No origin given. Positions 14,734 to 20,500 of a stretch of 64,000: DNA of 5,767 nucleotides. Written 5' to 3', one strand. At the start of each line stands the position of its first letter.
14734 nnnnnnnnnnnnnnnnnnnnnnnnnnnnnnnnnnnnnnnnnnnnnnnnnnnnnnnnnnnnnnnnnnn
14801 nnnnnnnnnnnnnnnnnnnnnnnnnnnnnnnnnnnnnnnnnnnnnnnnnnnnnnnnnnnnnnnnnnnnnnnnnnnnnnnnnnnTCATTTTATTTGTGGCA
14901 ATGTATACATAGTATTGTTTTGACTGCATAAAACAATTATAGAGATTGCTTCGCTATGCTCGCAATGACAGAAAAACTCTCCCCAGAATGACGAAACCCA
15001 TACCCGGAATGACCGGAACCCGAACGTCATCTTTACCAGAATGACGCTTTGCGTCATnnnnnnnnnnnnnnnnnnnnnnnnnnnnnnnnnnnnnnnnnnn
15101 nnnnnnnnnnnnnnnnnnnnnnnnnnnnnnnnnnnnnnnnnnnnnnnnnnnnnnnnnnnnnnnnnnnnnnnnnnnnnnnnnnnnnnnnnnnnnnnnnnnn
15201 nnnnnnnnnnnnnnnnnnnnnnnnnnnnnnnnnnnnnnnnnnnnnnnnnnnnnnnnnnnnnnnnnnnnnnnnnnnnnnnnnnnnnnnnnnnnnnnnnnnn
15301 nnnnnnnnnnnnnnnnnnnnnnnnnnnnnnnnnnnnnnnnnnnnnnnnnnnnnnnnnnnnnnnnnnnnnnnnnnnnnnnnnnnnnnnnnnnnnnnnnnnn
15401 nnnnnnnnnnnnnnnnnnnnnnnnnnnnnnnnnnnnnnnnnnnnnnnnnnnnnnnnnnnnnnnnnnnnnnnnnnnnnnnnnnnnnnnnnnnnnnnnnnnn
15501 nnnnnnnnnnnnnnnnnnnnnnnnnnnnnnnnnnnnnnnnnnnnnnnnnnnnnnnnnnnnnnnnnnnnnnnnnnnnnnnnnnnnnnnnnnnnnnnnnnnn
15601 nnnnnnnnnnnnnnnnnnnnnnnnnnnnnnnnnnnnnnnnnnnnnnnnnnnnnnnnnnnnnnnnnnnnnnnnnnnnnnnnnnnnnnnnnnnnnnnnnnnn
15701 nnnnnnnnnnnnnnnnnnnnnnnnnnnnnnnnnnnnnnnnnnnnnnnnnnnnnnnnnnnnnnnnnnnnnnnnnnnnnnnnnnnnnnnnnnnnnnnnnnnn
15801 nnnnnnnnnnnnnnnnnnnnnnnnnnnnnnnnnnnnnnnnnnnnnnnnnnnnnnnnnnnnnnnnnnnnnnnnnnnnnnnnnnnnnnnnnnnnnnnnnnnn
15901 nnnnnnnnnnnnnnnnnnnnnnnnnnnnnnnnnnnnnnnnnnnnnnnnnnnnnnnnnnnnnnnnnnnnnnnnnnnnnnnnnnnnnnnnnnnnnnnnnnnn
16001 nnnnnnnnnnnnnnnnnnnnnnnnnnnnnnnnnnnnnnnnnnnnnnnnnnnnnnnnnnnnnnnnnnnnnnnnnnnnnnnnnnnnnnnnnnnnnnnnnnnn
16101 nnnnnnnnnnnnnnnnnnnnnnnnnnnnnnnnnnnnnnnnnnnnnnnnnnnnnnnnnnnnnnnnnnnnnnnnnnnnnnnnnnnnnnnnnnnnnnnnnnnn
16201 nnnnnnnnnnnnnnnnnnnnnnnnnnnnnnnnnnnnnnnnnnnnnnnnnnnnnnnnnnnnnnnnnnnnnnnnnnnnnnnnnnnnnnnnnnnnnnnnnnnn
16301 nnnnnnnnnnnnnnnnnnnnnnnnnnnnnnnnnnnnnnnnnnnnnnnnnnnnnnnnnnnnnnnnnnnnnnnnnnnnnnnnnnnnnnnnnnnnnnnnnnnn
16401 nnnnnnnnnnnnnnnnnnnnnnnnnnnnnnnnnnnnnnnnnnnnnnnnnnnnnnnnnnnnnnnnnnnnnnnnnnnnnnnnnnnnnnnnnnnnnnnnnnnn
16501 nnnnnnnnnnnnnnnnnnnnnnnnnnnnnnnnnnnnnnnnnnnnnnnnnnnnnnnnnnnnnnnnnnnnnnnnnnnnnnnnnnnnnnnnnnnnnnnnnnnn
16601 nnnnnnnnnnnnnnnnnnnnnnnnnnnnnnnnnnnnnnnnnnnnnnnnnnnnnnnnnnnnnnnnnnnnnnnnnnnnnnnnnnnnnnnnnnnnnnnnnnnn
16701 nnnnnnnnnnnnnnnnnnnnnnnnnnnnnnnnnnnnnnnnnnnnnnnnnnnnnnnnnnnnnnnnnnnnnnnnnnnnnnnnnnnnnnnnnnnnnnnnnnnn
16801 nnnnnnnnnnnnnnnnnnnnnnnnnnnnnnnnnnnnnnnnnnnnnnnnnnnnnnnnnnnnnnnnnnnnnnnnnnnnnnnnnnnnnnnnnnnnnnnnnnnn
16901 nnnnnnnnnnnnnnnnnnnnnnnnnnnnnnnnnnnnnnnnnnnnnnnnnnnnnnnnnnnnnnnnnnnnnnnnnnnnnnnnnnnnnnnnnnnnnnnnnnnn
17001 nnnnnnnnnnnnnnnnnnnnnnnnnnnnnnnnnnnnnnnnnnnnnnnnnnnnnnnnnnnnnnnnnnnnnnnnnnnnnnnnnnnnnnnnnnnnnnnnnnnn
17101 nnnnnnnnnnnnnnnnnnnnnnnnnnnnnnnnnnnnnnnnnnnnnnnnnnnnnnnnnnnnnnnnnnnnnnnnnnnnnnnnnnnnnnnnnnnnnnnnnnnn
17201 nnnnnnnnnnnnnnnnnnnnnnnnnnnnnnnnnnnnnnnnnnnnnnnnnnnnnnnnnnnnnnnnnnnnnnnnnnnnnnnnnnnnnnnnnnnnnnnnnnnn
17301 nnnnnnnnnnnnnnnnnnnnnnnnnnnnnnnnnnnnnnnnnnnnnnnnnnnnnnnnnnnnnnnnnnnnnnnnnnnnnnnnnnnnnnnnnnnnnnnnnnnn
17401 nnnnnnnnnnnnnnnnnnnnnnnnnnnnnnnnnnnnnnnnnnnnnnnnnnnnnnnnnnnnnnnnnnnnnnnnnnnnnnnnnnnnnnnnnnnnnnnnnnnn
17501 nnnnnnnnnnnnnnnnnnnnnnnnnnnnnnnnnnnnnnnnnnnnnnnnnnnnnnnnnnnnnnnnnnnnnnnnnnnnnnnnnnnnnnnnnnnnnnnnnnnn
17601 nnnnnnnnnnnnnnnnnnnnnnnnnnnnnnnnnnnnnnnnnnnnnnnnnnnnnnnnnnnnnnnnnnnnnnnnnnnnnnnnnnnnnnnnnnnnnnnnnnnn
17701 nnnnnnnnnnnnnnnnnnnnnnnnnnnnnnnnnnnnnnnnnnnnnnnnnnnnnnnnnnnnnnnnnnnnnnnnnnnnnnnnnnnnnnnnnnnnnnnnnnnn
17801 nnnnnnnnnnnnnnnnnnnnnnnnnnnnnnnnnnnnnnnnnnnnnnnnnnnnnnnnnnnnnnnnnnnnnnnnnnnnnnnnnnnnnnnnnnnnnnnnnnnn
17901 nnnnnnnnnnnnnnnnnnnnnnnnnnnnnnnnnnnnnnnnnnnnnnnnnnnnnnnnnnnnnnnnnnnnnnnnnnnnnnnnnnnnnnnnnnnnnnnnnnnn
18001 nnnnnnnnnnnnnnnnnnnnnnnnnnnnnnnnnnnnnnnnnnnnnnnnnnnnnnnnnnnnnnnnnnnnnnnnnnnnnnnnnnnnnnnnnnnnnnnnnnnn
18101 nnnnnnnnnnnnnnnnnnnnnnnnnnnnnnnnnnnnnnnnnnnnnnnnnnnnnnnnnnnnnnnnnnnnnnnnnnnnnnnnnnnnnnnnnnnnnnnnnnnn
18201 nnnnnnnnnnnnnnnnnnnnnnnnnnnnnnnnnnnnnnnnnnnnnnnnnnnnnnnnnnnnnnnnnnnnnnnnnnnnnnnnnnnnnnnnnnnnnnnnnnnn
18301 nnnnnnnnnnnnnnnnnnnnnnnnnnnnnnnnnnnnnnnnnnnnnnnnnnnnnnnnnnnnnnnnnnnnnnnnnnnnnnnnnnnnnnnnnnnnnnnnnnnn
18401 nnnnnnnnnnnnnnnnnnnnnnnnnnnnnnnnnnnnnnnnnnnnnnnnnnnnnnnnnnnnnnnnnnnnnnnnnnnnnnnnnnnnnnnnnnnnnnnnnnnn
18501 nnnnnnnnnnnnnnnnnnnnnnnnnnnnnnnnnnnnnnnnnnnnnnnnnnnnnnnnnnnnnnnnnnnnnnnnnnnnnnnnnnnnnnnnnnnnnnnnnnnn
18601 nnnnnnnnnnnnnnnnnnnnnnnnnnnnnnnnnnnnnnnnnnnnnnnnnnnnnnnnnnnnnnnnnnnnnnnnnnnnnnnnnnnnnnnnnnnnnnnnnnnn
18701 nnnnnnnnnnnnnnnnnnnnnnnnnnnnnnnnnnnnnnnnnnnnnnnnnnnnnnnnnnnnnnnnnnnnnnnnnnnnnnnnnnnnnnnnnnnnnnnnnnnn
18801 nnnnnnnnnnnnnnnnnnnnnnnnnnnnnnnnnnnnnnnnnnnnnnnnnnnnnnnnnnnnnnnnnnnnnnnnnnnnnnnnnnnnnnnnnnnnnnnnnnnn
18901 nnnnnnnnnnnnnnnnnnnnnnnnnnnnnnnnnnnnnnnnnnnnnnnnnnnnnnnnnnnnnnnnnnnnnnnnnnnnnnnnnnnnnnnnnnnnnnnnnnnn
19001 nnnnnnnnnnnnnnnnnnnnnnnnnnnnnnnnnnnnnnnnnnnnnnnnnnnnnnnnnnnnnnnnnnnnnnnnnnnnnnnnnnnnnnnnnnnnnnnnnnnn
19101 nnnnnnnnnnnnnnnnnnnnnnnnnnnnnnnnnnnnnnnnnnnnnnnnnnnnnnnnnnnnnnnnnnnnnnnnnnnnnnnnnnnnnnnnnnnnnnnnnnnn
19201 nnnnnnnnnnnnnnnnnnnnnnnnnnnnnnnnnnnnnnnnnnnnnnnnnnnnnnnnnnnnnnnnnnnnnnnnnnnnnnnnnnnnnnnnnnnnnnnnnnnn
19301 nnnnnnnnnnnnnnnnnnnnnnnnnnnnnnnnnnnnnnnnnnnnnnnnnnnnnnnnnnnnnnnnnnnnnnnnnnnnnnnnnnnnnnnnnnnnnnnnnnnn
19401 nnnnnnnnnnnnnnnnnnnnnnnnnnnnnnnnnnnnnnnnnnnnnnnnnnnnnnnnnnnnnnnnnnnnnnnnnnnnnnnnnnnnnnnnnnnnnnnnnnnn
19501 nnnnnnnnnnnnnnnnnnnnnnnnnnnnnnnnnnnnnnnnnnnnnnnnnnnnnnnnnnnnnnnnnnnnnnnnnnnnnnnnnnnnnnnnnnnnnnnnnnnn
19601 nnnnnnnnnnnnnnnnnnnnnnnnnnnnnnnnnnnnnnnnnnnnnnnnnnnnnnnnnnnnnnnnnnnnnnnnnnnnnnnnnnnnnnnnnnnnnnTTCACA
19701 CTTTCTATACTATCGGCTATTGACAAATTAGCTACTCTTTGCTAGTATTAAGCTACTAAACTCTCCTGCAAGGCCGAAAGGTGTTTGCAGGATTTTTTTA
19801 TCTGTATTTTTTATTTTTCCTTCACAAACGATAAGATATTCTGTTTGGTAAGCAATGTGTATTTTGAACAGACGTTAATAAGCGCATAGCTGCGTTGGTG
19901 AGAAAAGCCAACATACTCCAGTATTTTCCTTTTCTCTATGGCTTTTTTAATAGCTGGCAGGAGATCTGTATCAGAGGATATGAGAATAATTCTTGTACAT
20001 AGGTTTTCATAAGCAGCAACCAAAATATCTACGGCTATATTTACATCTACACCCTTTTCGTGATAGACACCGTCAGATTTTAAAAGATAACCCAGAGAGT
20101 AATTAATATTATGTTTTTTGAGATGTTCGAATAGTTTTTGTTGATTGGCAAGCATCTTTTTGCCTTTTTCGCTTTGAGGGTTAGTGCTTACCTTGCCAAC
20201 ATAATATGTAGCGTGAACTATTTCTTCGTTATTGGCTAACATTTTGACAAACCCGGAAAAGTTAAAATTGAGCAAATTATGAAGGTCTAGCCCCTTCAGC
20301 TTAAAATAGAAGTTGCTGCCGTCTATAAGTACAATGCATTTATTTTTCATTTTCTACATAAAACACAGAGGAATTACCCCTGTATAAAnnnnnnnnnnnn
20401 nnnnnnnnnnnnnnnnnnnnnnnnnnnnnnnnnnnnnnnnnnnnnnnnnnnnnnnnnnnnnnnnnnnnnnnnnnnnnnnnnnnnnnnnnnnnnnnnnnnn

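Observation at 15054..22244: Complete diversity-generating retroelement with adenine-only TR-to-VR substitutions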

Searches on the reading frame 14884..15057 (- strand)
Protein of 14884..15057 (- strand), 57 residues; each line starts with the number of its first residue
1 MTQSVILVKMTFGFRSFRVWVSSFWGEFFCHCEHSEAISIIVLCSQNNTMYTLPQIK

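Call 57: search_protein_families(library=pfam, proteins=[window:14884-15057:-], max_evalue=0.001)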
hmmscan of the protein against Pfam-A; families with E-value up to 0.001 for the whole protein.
window:14884-15057:- (57 aa): 0 families

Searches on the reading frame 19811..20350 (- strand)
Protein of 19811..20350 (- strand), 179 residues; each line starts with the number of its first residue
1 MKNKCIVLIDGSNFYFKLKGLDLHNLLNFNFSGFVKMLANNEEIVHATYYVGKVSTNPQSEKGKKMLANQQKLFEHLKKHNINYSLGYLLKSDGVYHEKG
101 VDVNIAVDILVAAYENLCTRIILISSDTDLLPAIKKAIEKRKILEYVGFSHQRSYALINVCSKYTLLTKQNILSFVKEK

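Call 6: search_protein_families(library=pfam, proteins=[window:19811-20350:-], max_evalue=0.01)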
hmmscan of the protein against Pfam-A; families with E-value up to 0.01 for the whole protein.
window:19811-20350:- (179 aa): 1 family
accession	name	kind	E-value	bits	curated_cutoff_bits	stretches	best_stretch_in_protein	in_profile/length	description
PF01936.24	NYN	-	1e-19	71.9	24.2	1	6-165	3-142/145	NYN domain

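Call 15: search_protein_families(library=ncbifam, proteins=[window:19811-20350:-], max_evalue=0.01)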
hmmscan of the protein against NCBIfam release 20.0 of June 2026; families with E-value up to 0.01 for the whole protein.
window:19811-20350:- (179 aa): 1 family
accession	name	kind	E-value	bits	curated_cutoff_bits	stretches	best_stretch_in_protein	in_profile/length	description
TIGR00288.1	TIGR00288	hypoth_equivalog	3.9e-05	23.5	178.45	1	100-168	88-156/160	TIGR00288 family NYN domain-containing protein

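Call 26: find_homologous_proteins(query=window:19811-20350:-)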
Query window:19811-20350:- (179 aa): 2554 proteins with E <= 0.001 among 2791 candidates; the best 120 are listed.
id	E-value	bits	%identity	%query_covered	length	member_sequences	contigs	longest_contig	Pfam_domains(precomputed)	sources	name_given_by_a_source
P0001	1.4e-90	320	83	97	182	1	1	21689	PF01936.25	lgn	-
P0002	1.6e-85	303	100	80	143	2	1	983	PF01936.25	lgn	-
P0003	5.8e-83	295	75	98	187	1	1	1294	PF01936.25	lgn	-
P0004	1.6e-81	290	74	99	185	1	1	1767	PF01936.25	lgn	-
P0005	1.6e-80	287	74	98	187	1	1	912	PF01936.25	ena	-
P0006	2.0e-78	280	72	98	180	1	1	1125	PF01936.25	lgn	-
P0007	3.4e-76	273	71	97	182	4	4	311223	PF01936.25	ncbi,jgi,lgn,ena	-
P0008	6.1e-76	272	69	97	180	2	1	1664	PF01936.25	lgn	-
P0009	1.7e-75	270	71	99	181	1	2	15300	PF01936.25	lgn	-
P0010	1.8e-75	270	69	98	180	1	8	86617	PF01936.25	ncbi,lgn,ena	ncbi:MAG: NYN domain-containing protein [Patescibacteria group bacterium]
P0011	3.8e-75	269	70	97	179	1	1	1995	PF01936.25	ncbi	-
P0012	4.5e-75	269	72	94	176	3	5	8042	PF01936.25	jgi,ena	-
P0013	5.9e-75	269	71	97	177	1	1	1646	PF01936.25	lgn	-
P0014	6.9e-75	268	70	97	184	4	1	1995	PF01936.25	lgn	-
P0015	7.3e-75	268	70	99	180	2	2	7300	PF01936.25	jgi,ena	-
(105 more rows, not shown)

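Call 28: find_encoding_contigs(protein=P0001, flank=8000, max_places=2)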
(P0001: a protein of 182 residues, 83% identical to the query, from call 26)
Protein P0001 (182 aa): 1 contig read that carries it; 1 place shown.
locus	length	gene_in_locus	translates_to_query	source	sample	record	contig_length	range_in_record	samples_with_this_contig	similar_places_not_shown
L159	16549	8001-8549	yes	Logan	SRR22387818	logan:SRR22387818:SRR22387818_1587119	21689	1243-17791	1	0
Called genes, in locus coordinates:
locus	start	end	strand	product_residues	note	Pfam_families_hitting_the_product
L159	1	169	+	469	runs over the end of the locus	?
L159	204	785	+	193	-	PF05635:23S_rRNA_IVP (weak)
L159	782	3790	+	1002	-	PF01551:Peptidase_M23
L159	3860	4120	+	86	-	PF15919:HicB_lk_antitox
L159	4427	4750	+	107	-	-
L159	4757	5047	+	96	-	-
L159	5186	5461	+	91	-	-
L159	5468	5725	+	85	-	PF15738:YafQ_toxin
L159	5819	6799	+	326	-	PF13354:Beta-lactamase2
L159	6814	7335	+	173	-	-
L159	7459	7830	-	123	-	PF05635:23S_rRNA_IVP, PF22296:bAvd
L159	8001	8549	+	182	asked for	PF01936:NYN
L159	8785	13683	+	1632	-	-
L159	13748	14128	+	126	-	PF05635:23S_rRNA_IVP, PF22296:bAvd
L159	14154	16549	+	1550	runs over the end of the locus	PF07953:Toxin_R_bind_N (faint), PF10102:DUF2341, PF00354:Pentaxin (faint), PF13385:Laminin_G_3, PF02210:Laminin_G_2 (faint), PF13385:Laminin_G_3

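Call 29: find_encoding_contigs(protein=P0007, flank=8000, max_places=2)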
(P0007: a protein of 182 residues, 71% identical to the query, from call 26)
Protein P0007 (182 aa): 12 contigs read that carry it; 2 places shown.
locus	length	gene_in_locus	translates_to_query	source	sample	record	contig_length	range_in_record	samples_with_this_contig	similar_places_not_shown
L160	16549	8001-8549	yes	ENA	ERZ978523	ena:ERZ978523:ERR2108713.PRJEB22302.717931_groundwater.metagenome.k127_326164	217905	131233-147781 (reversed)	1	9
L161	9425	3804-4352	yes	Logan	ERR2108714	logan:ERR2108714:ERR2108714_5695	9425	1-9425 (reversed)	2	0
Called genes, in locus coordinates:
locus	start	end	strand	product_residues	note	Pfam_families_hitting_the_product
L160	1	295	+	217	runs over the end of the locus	PF00702:Hydrolase, PF13419:HAD_2, PF13242:Hydrolase_like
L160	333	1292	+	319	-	PF00698:Acyl_transf_1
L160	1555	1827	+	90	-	-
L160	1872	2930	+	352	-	PF02129:Peptidase_S15, PF12146:Hydrolase_4, PF20434:BD-FAE, PF00561:Abhydrolase_1 (weak), PF12697:Abhydrolase_6, PF00326:Peptidase_S9, PF07859:Abhydrolase_3 (weak), PF00326:Peptidase_S9 (weak), +3 more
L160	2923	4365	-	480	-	PF08323:Glyco_transf_5, PF00534:Glycos_transf_1, PF13692:Glyco_trans_1_4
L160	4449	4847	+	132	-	PF10604:Polyketide_cyc2 (weak)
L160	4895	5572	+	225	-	-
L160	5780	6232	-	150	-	PF13473:Cupredoxin_1, PF07731:Cu-oxidase_2 (faint), PF00127:Copper-bind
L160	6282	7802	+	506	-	PF03116:NQR2_RnfD_RnfE (weak), PF00175:NAD_binding_1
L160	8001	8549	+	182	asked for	PF01936:NYN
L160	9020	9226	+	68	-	PF10049:DUF2283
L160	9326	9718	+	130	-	-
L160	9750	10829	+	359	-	-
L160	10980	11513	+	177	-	-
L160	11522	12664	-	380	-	PF12385:Peptidase_C70 (faint), PF13529:Peptidase_C39_2, PF03412:Peptidase_C39 (weak), PF13371:TPR_9 (faint), PF14559:TPR_19 (faint), PF07719:TPR_2 (faint), PF13181:TPR_8 (faint)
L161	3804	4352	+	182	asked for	PF01936:NYN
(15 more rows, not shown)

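Call 30: find_encoding_contigs(protein=P0010, flank=8000, max_places=2)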
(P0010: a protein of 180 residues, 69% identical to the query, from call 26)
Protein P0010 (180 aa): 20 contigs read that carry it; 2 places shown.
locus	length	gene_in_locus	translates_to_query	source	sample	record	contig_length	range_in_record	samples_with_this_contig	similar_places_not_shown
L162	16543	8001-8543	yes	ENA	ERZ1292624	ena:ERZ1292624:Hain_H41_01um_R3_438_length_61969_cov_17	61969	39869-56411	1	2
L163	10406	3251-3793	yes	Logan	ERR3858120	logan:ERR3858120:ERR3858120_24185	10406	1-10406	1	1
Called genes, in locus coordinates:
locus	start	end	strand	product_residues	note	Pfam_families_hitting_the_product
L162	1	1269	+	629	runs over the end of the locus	PF10091:Glycoamylase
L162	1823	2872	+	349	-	-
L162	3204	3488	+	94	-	-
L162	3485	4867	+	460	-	-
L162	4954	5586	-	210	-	-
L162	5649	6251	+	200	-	PF00730:HhH-GPD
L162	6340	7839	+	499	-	-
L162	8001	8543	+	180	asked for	PF01936:NYN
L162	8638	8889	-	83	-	PF16325:Peptidase_U32_C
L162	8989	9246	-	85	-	-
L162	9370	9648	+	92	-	-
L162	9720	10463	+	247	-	-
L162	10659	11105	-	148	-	-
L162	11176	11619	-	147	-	-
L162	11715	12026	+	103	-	PF01035:DNA_binding_1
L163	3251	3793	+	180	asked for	PF01936:NYN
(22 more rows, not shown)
